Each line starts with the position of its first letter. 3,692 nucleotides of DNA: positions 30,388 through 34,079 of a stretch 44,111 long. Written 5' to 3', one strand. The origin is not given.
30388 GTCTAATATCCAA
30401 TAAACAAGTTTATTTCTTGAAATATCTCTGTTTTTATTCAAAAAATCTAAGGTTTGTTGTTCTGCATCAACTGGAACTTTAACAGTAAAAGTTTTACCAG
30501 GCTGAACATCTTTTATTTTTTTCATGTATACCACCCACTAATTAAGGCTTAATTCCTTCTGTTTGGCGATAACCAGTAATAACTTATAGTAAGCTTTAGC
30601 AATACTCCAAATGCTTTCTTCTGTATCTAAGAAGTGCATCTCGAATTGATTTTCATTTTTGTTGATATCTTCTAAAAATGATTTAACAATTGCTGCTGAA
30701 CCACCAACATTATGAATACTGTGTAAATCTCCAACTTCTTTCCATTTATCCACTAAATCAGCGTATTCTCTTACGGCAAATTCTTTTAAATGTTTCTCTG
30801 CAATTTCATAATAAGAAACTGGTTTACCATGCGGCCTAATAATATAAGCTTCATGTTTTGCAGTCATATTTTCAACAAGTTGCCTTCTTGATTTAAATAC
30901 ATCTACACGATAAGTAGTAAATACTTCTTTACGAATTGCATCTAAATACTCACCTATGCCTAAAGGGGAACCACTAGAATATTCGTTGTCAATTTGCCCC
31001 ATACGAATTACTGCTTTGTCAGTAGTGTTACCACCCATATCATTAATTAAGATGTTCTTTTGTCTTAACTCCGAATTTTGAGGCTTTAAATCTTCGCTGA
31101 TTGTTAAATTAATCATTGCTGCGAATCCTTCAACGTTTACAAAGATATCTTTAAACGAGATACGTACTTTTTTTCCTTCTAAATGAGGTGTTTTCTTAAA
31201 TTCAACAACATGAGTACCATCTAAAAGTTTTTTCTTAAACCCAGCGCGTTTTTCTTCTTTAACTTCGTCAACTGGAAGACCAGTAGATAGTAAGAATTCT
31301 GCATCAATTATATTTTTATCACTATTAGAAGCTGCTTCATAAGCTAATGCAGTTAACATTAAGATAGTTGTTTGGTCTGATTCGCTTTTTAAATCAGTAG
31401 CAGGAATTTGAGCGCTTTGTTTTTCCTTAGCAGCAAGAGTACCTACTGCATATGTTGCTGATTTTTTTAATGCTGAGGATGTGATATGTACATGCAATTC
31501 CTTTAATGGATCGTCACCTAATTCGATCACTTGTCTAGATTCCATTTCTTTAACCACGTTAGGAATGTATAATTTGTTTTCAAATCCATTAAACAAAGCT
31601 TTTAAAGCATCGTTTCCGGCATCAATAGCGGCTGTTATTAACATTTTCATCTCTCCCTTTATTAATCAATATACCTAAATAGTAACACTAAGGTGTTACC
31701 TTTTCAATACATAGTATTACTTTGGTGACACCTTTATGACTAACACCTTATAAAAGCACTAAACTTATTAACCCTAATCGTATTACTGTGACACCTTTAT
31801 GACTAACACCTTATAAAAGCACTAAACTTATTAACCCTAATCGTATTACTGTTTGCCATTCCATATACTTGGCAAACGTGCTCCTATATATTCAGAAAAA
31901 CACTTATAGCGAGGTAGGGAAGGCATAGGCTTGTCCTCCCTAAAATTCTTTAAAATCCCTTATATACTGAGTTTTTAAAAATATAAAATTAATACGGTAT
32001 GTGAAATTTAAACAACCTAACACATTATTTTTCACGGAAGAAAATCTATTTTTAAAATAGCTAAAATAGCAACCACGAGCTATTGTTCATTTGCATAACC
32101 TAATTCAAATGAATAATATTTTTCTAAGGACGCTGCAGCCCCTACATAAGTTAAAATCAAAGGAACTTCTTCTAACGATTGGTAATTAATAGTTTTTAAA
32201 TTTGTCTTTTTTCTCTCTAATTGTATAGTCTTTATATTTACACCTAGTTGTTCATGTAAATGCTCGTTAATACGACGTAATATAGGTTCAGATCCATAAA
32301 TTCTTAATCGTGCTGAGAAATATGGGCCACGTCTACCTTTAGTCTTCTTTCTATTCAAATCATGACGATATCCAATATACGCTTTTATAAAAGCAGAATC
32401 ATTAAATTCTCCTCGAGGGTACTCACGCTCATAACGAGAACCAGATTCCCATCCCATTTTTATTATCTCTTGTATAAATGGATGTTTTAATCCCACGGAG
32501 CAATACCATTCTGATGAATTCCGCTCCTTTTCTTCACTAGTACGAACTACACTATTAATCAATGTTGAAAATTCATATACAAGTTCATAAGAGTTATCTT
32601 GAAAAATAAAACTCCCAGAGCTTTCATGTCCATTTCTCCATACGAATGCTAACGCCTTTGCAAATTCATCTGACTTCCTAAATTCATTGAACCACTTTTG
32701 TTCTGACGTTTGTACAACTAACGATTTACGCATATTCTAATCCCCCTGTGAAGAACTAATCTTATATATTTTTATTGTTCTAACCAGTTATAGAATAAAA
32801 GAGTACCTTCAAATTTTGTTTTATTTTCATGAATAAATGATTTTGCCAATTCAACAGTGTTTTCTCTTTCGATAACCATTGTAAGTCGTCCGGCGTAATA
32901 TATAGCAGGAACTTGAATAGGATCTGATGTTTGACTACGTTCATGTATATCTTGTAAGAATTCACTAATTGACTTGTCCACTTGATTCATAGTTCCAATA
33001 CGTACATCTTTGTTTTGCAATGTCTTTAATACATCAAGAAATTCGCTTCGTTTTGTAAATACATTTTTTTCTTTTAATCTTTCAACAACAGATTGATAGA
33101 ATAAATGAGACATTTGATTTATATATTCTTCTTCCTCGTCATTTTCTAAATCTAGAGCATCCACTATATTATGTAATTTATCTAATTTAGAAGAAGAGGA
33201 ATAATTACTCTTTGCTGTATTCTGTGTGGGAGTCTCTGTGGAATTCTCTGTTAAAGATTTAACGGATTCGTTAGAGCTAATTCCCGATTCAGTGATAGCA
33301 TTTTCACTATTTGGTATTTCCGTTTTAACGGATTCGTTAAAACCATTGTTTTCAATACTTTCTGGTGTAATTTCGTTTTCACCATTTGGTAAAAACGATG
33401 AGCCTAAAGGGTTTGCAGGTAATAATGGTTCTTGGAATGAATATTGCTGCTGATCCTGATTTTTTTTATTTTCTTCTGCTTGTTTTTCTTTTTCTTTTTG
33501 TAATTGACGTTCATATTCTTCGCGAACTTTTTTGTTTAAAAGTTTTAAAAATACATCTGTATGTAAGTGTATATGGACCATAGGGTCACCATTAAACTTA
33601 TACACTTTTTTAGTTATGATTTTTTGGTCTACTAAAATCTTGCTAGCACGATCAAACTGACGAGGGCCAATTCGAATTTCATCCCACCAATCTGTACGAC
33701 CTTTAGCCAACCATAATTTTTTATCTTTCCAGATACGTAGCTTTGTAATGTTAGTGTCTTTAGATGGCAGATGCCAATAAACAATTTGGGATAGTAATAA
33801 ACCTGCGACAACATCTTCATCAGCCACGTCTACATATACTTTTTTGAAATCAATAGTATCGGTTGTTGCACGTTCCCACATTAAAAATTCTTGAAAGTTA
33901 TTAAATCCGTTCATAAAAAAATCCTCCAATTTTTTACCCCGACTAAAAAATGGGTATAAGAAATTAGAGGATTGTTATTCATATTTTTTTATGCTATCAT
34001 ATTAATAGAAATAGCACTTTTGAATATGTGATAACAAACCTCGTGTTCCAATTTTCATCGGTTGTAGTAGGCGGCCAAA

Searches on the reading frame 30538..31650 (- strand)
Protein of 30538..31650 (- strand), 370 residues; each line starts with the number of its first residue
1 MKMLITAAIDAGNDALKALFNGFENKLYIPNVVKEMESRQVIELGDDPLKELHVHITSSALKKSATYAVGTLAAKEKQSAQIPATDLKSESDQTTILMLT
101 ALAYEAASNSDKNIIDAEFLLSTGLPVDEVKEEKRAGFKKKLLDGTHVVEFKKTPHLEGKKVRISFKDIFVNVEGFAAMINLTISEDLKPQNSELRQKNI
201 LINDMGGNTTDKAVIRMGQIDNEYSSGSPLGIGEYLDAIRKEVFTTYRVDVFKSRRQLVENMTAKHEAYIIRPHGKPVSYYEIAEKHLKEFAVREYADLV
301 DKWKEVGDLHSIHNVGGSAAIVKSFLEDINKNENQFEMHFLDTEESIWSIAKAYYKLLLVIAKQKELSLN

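Call 62: search_protein_families(library=ncbifam, proteins=[window:30538-31650:-], max_evalue=0.001)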
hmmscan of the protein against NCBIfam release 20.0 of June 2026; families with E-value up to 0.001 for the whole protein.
window:30538-31650:- (370 aa): 3 families
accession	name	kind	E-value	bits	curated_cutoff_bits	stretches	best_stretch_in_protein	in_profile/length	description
NF010498.0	PRK13917.1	equivalog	6.1e-08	32.3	417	1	5-357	3-333/344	plasmid segregation protein ParM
NF052678.1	morpho_FcmB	equivalog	4.2e-07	29.2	300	1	24-304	61-319/373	filament morphology actin-like protein FcmB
TIGR03739.1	PRTRC_D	hypoth_equivalog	1.9e-06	27.1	214.8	1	65-324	56-289/320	PRTRC system protein D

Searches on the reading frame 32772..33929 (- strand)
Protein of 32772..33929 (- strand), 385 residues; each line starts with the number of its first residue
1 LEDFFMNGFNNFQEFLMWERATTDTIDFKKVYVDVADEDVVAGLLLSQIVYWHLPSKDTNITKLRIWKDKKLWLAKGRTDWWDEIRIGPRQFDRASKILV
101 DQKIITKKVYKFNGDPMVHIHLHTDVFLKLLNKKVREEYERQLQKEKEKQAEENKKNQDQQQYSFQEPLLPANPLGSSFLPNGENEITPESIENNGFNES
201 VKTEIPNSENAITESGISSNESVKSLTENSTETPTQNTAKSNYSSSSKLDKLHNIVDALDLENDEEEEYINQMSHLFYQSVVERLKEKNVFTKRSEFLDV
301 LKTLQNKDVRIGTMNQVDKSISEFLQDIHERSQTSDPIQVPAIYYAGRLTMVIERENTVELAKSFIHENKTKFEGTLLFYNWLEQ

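Call 62: search_protein_families(library=ncbifam, proteins=[window:32772-33929:-], max_evalue=0.001)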
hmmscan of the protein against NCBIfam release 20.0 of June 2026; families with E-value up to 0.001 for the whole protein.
window:32772-33929:- (385 aa): 0 families
